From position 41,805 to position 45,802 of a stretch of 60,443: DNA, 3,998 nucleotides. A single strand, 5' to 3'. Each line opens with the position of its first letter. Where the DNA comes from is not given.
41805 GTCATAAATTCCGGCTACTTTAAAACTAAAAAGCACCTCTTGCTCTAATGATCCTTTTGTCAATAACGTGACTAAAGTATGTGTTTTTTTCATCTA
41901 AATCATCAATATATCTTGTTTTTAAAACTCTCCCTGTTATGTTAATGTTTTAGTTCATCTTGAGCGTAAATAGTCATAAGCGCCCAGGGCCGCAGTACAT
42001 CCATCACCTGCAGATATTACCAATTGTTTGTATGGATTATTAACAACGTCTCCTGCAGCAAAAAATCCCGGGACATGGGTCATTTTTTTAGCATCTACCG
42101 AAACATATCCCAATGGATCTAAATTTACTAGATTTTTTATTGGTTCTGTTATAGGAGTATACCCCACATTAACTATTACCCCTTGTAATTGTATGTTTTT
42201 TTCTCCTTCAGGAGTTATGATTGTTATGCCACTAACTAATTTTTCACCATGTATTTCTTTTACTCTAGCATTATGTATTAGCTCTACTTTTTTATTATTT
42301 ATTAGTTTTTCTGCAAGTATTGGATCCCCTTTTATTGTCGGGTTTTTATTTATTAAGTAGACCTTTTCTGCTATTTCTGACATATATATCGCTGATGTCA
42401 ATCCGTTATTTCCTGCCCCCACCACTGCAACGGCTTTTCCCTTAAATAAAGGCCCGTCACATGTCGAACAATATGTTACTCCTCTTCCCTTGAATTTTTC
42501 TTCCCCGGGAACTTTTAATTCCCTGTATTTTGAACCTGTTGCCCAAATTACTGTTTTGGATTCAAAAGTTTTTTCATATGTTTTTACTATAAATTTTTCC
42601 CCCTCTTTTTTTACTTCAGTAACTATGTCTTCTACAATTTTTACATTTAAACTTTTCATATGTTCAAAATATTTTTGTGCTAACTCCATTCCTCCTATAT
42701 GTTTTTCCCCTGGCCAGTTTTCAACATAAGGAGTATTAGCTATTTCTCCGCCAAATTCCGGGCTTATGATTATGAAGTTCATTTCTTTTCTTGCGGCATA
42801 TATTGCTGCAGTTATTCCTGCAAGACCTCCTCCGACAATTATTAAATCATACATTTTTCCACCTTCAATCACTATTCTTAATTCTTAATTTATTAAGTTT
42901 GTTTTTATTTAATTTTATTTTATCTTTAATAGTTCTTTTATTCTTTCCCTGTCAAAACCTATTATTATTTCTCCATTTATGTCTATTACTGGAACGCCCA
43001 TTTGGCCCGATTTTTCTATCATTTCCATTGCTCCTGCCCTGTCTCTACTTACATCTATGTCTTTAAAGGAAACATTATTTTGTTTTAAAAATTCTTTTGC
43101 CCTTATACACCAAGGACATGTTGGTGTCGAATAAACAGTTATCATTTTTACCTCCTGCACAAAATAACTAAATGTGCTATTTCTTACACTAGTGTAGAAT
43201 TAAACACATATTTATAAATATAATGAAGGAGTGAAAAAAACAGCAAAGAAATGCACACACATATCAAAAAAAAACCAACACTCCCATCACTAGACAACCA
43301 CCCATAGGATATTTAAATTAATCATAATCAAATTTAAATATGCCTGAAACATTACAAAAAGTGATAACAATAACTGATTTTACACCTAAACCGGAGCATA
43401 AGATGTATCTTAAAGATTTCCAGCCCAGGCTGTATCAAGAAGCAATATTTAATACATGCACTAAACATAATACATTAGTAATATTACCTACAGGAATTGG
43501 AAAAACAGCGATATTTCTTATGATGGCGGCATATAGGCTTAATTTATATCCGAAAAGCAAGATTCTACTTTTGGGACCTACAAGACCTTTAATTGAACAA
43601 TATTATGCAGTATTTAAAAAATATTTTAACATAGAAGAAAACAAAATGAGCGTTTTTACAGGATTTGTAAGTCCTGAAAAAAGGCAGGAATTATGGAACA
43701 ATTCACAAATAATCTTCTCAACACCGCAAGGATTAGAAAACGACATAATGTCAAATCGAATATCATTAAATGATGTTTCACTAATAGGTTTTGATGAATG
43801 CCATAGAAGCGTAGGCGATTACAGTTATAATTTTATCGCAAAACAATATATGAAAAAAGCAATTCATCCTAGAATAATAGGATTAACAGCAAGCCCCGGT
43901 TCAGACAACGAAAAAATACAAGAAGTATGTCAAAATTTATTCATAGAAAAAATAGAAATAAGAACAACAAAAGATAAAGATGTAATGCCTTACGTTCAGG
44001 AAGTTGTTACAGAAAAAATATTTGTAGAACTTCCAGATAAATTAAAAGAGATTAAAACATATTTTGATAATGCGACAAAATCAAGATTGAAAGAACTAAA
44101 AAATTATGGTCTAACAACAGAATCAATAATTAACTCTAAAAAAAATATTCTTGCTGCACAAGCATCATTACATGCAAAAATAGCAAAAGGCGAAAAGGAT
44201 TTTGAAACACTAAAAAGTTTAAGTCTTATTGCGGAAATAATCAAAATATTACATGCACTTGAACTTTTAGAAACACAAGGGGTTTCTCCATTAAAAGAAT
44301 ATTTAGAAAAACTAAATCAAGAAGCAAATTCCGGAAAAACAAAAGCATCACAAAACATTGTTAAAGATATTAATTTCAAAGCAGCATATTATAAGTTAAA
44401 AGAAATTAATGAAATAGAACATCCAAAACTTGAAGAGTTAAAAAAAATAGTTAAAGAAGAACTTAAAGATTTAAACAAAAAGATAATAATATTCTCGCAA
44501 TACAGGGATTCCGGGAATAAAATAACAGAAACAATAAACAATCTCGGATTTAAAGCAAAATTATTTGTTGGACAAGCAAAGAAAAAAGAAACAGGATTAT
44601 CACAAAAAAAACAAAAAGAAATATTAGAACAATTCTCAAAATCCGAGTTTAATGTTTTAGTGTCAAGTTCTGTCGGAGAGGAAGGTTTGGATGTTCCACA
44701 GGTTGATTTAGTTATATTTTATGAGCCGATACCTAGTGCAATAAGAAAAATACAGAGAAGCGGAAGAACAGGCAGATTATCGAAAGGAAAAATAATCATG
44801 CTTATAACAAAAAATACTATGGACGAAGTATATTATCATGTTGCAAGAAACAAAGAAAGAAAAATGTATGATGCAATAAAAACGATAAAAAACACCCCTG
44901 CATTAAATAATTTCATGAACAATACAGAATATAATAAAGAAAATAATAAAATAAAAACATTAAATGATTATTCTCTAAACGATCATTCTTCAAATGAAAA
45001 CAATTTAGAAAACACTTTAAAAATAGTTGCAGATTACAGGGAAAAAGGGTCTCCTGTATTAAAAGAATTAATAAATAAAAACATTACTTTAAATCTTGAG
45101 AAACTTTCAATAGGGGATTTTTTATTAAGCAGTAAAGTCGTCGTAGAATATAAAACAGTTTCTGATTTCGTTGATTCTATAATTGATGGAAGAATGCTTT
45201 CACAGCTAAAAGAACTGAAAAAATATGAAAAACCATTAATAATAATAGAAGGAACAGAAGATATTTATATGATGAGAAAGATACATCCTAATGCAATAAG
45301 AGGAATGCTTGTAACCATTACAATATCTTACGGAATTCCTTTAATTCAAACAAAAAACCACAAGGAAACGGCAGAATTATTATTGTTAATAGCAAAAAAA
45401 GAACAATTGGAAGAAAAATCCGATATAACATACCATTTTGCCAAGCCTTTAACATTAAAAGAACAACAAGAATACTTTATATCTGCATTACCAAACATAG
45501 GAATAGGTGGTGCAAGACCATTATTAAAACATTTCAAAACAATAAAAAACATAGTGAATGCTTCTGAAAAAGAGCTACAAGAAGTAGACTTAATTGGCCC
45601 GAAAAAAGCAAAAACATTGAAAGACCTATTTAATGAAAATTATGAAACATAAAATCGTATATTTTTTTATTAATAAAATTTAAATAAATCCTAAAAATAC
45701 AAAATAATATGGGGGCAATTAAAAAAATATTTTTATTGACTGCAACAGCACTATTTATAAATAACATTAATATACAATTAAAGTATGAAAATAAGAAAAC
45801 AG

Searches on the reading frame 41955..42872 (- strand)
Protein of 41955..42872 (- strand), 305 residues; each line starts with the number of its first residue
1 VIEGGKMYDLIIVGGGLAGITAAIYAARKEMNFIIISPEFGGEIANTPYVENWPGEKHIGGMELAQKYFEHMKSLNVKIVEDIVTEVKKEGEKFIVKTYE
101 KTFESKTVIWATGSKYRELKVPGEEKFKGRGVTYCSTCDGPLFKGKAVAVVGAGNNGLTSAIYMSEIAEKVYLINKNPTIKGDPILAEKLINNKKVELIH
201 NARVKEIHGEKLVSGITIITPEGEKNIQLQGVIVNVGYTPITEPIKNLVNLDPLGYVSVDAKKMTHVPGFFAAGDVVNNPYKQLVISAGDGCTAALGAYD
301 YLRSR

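Call 77: search_protein_families(library=pfam, proteins=[window:41955-42872:-], max_evalue=0.0001)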
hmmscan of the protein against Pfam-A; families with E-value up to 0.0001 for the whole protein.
window:41955-42872:- (305 aa): 11 families
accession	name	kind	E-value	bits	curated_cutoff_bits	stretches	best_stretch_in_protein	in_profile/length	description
PF07992.20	Pyr_redox_2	-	1.9e-41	142.9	26.1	1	8-283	1-283/291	Pyridine nucleotide-disulphide oxidoreductase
PF13738.12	Pyr_redox_3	-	1.8e-25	90.3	30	1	55-274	74-305/305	Pyridine nucleotide-disulphide oxidoreductase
PF01266.30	DAO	-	4.7e-12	46.5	27.9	0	9-39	1-31/353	FAD dependent oxidoreductase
PF00890.30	FAD_binding_2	-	8.1e-11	42.2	20.4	1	9-41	1-33/414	FAD binding domain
PF00070.33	Pyr_redox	-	1.8e-10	41.6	22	1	148-217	2-78/82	Pyridine nucleotide-disulphide oxidoreductase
PF12831.13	FAD_oxidored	-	1.9e-09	37.8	27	1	9-93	1-74/416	FAD dependent oxidoreductase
PF01134.28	GIDA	-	3.1e-09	36.8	22.1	0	9-49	1-40/391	Glucose inhibited division protein A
PF03486.20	HI0933_like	-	8.3e-09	35.7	50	0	147-180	2-35/244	HI0933-like protein Rossmann domain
PF13450.12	NAD_binding_8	-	5.7e-07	30.2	21.9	0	12-63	1-50/68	NAD(P)-binding Rossmann-like domain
PF01946.23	Thi4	-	4.9e-06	26.4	26.2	0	8-37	18-48/235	Thi4 family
PF00743.25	FMO-like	-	8.8e-05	21.6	22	0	121-177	159-215/532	Flavin-binding monooxygenase-like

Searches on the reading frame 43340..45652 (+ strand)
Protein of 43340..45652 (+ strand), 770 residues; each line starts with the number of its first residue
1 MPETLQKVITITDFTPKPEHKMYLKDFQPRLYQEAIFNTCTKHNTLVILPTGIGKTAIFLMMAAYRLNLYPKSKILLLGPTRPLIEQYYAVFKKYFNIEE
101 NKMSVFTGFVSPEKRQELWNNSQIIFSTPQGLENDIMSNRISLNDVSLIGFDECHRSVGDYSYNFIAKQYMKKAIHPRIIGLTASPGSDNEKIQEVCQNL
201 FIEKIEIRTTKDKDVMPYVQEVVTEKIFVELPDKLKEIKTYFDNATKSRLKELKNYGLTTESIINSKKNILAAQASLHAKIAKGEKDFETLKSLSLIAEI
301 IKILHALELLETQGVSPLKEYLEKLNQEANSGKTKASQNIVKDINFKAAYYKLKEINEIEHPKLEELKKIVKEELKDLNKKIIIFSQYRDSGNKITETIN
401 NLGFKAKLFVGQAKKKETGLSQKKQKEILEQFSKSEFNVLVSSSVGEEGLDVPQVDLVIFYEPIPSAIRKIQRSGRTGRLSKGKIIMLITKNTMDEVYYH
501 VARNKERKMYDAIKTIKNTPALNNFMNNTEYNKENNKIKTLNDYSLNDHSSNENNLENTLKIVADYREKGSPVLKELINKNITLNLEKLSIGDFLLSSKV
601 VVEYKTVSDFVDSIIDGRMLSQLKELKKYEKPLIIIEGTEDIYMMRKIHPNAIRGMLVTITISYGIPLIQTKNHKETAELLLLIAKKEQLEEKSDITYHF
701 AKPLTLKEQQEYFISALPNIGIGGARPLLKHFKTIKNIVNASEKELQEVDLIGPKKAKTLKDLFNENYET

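Call 13: search_protein_families(library=pfam, proteins=[window:43340-45652:+], max_evalue=0.001)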
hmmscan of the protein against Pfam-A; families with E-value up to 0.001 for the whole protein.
window:43340-45652:+ (770 aa): 8 families
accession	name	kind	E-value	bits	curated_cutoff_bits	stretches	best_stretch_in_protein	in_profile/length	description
PF02732.21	ERCC4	-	3.3e-29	102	24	1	565-681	2-137/140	ERCC4 domain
PF00270.35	DEAD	-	1.5e-25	90.3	26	1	32-191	3-165/167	DEAD/DEAH box helicase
PF21210.2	RNA_helicase_helical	-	3.8e-23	82.1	27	1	246-349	4-106/108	Putative ATP-dependent RNA helicase, helical bundle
PF00271.37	Helicase_C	-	3.7e-22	79.1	23.5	1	363-480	2-109/110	Helicase conserved C-terminal domain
PF04851.21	ResIII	-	1.1e-21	77.9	22.5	1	28-186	3-162/164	Type III restriction enzyme, res subunit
PF12826.13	HHH_2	-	2.5e-08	34.4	27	1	717-766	8-57/64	Helix-hairpin-helix motif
PF14520.12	HHH_5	-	6.3e-05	23.8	27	1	717-761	7-52/57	Helix-hairpin-helix domain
PF00633.29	HHH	-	0.00024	21.2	24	1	735-760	2-27/30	Helix-hairpin-helix motif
